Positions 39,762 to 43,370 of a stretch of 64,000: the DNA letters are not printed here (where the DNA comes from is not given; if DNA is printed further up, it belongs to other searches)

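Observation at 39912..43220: Head-to-tail fusion of two complete PilB/GspE secretion ATPases in one 1102-aa polypeptide, orphaned from other pilus genes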

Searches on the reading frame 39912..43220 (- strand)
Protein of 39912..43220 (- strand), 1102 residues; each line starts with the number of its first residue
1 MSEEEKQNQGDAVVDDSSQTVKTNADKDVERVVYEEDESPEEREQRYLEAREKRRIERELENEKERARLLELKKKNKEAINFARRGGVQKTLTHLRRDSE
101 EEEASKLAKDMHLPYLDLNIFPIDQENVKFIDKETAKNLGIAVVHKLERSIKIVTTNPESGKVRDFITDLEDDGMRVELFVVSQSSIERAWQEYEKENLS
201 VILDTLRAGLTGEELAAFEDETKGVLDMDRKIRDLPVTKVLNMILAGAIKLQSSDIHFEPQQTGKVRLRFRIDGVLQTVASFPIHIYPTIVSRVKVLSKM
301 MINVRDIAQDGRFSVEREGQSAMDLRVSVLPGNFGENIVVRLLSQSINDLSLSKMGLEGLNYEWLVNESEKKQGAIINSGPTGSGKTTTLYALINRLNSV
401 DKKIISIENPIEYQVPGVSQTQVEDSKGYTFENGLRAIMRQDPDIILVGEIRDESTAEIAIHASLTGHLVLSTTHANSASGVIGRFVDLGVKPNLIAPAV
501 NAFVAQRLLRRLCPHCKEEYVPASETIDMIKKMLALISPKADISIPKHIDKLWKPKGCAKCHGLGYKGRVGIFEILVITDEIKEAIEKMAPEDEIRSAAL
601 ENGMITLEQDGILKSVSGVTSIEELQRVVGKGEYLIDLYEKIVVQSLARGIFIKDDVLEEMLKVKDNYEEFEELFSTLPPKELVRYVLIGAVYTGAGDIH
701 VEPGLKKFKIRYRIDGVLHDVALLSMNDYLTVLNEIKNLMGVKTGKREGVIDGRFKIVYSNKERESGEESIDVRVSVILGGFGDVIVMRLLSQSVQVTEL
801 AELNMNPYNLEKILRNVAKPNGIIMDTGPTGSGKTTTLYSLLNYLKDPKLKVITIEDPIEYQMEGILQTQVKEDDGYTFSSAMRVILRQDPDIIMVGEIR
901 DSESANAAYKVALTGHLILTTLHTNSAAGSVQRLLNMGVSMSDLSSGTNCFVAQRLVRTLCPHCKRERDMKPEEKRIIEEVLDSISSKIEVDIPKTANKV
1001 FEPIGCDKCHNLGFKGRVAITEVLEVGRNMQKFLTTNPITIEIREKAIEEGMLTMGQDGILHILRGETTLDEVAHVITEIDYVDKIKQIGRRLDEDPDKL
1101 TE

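Call 3: search_protein_families(library=pfam, proteins=[window:39912-43220:-], max_evalue=0.01)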
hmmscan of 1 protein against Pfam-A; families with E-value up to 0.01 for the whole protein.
window:39912-43220:- (1102 aa): 29 families (the best 25 are shown)
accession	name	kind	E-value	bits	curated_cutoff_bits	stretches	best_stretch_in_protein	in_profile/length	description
PF00437.27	T2SSE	-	1.9e-215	715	24.9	2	234-627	5-370/370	Type II/IV secretion system protein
PF20720.3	nSTAND3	-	4.5e-08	33.4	27.2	0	819-859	15-55/155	Novel STAND NTPase 3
PF13401.12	AAA_22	-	1e-07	32.7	27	0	372-410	4-42/130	AAA domain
PF25199.1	nSTAND_NTPase5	-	1.1e-07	32.2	34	0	367-412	35-81/145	Novel STAND NTPase 5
PF12775.13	AAA_7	-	1.1e-06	28.7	25.8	0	360-407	20-67/181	P-loop containing dynein motor region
PF04851.21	ResIII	-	1.4e-06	28.8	22.5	0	367-403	17-55/164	Type III restriction enzyme, res subunit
PF05157.20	MshEN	-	1.5e-06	28.6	23.1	1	112-197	2-86/90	MshEN domain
PF02492.25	cobW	-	4.7e-06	26.7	20.7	0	377-412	4-38/180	CobW/HypB/UreG, nucleotide-binding domain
PF00004.35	AAA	-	4.1e-05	24.5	21.2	0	379-451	4-66/131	ATPase family associated with various cellular activities (AAA)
PF13173.12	AAA_14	-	6.6e-05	23.3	27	0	823-866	4-48/129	AAA domain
PF00448.28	SRP54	-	7.3e-05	22.9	22.7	0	823-853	3-33/196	SRP54-type protein, GTPase domain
PF03205.20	MobB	-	0.00019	21.8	26.6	0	827-857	5-35/133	Molybdopterin guanine dinucleotide synthesis protein B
PF03215.21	Rad17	-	0.00027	21.4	23.8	0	349-431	20-97/186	Rad17 P-loop domain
PF13604.12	AAA_30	-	0.00052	20.2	27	0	372-405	17-50/191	AAA domain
PF13245.12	AAA_19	-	0.00059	20.5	25.1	0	374-403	12-43/134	AAA domain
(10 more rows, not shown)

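Call 4: search_protein_families(library=ncbifam, proteins=[window:39912-43220:-], max_evalue=0.01)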
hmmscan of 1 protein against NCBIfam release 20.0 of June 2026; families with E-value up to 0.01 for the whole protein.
window:39912-43220:- (1102 aa): 36 families (the best 25 are shown)
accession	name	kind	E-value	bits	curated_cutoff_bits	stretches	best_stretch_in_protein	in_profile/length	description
TIGR02533.1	type_II_gspE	equivalog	2.4e-249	827.9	630.25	2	136-628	9-485/486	type II secretion system ATPase GspE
TIGR02538.1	type_IV_pilB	equivalog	5.2e-249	827.6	675.65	2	84-629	27-562/564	type IV-A pilus assembly ATPase PilB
NF007755.0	PRK10436.1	equivalog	1.8e-213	709.4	617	2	220-631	68-461/465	type II secretion system protein GspE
NF053534.1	T4PilAsmATPsTfpB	equivalog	2.4e-211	703.1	850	2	102-629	67-582/584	type IV pilus assembly ATPase TfpB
NF041000.1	ATPase_ComGA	equivalog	7.2e-134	444.9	300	2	243-510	2-266/267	competence type IV pilus ATPase ComGA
TIGR01420.1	pilT_fam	subfamily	1.7e-94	316.9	319.1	2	241-510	2-269/343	PilT/PilU family type 4a pilus ATPase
TIGR02525.1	plasmid_TraJ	equivalog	2.1e-48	165.2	368.3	2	787-938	121-273/372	plasmid transfer ATPase TraJ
TIGR02524.1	dot_icm_DotB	equivalog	1.2e-38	133.2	463.3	2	811-936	124-258/358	Dot/Icm type IV secretion system ATPase DotB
NF058587.1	archaellum_moto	equivalog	2.8e-37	128.7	550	2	361-487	266-394/527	archaellum flagellar ATPase motor FlaI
TIGR02782.1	TrbB_P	equivalog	9e-30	104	304.55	2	817-937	133-255/303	P-type conjugative transfer ATPase TrbB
TIGR02788.1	VirB11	equivalog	4.7e-28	98.1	249.95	2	809-939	132-267/308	P-type DNA transfer ATPase VirB11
TIGR03819.1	heli_sec_ATPase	hypoth_equivalog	1.1e-26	93.9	373.15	2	783-939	139-302/340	TadA family conjugal transfer-associated ATPase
NF010469.0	PRK13894.1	subfamily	9.7e-24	84.3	508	2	811-943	139-272/320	conjugal transfer ATPase TrbB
NF053672.1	bindosome_BasE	exception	2.2e-22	79.5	1000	2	362-489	262-391/512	bindosome assembly system ATPase subunit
NF010407.0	PRK13833.1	subfamily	1.2e-21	77.5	499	2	373-489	144-262/323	conjugal transfer protein TrbB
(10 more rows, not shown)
